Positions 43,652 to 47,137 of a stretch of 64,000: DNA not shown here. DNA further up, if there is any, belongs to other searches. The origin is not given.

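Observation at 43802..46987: Secreted fusion of a nitrilase-superfamily C-N hydrolase to a GH20-like hexosaminidase domain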

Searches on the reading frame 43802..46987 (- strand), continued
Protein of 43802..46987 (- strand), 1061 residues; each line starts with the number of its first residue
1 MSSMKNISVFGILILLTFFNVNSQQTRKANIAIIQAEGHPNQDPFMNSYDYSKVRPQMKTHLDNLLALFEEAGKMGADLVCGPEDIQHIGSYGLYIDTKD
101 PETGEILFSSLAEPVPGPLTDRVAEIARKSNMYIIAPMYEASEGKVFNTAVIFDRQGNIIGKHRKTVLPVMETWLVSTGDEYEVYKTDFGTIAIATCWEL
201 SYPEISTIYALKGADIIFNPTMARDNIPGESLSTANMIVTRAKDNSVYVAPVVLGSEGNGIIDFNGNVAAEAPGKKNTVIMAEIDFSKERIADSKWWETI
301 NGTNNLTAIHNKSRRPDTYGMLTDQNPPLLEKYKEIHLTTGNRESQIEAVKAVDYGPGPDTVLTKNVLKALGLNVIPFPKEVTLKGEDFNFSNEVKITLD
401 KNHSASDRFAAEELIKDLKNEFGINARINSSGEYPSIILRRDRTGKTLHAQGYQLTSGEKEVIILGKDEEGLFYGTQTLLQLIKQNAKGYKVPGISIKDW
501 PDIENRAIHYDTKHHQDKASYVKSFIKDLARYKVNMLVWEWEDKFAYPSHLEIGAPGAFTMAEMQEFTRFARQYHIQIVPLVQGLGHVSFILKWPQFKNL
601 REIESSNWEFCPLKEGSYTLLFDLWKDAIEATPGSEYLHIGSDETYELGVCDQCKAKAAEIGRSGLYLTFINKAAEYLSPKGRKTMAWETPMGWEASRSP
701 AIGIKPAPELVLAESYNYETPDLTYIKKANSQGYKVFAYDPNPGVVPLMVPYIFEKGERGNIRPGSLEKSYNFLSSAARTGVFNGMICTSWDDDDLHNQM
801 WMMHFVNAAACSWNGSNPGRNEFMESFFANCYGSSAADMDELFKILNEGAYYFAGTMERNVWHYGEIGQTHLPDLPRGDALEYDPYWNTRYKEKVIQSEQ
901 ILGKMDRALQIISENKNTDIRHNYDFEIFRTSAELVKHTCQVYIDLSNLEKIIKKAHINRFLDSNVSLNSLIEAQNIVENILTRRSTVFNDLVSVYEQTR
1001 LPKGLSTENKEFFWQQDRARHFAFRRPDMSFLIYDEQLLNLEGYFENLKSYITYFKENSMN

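Call 86: find_encoding_contigs(protein=P0080, flank=10000, max_places=1)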
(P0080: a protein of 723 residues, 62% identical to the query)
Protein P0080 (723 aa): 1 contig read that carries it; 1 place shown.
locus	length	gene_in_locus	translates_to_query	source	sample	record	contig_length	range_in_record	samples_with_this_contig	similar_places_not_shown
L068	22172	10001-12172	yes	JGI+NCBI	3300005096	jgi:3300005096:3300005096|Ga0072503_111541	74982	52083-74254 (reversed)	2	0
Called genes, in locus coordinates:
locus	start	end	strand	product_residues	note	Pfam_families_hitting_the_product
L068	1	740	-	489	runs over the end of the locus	PF00933:Glyco_hydro_3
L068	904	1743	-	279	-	PF13580:SIS_2 (weak), PF22198:GKRP_SIS_2 (faint), PF22645:GKRP_SIS_N, PF01380:SIS (weak)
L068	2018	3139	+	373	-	PF07786:HGSNAT_cat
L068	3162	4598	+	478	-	PF01636:APH, PF22740:PapZ_C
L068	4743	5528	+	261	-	PF00483:NTP_transferase, PF12804:NTP_transf_3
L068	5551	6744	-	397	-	PF02540:NAD_synthase (faint), PF03054:tRNA_Me_trans, PF20259:tRNA_Me_trans_M, PF20258:tRNA_Me_trans_C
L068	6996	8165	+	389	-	PF01380:SIS (weak)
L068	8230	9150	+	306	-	PF00294:PfkB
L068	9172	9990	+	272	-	PF01116:F_bP_aldolase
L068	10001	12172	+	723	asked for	PF02838:Glyco_hydro_20b, PF16126:DUF4838, PF00728:Glyco_hydro_20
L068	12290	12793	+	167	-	PF07681:DoxX (weak)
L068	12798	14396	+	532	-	PF01408:GFO_IDH_MocA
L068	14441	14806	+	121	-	PF14100:DUF6807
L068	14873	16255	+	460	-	PF07470:Glyco_hydro_88 (faint)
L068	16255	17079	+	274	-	PF01261:AP_endonuc_2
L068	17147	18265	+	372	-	PF01408:GFO_IDH_MocA, PF22685:Gal80p_C-like (weak), PF22725:GFO_IDH_MocA_C3, PF02894:GFO_IDH_MocA_C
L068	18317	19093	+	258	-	PF00106:adh_short, PF08659:KR, PF13561:adh_short_C2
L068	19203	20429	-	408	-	PF01566:Nramp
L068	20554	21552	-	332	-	PF00248:Aldo_ket_red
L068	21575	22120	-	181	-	PF10029:DUF2271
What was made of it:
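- AgaS-PfkB-aldolase-GH20 lie on one strand in L068 (call 86).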

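Call 96: search_solved_structures(query=L001:7184-9886:+, max_evalue=1e-20)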
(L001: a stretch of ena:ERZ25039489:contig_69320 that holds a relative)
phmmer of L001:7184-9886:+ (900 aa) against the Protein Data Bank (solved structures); distinct sequences matched with E-value up to 1e-20: 17.
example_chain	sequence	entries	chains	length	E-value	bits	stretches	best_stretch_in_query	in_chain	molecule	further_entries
2vzs_A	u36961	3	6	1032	3.9e-145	488.2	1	52-898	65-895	EXO-BETA-D-GLUCOSAMINIDASE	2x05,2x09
2vzo_A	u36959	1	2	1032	1.3e-144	486.4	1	52-898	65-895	EXO-BETA-D-GLUCOSAMINIDASE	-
2vzt_A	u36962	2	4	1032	2.3e-144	485.6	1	52-898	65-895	EXO-BETA-D-GLUCOSAMINIDASE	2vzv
2vzu_A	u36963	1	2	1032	4.4e-143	481.4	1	52-898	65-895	EXO-BETA-D-GLUCOSAMINIDASE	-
9nfe_A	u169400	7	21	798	1e-36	129.4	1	70-724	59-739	Glycoside hydrolase family 2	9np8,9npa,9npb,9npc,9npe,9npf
9np9_A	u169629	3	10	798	1e-36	129.4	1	70-723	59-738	Glycoside hydrolase family 2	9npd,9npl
9npn_A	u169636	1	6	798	1.4e-36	128.9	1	70-724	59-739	Glycoside hydrolase family 2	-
2vjx_A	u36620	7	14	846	4.5e-35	123.9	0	202-471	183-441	BETA-MANNOSIDASE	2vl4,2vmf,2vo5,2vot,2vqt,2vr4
2wbk_A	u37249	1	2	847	4.6e-35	123.9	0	202-471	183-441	BETA-MANNOSIDASE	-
2je8_A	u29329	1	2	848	4.6e-35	123.9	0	202-471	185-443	BETA-MANNOSIDASE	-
7op6_A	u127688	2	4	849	4.6e-35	123.9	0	202-471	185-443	Beta-mannosidase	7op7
2vqu_A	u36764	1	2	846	2.2e-33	118.4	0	202-471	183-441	BETA-MANNOSIDASE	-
5n6u_A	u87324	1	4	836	3.5e-32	114.4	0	286-463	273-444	Beta-mannosidase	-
6bye_A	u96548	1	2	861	6.9e-23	83.6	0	65-178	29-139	Beta-mannosidase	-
6byc_A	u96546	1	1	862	7e-23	83.6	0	65-178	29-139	Beta-mannosidase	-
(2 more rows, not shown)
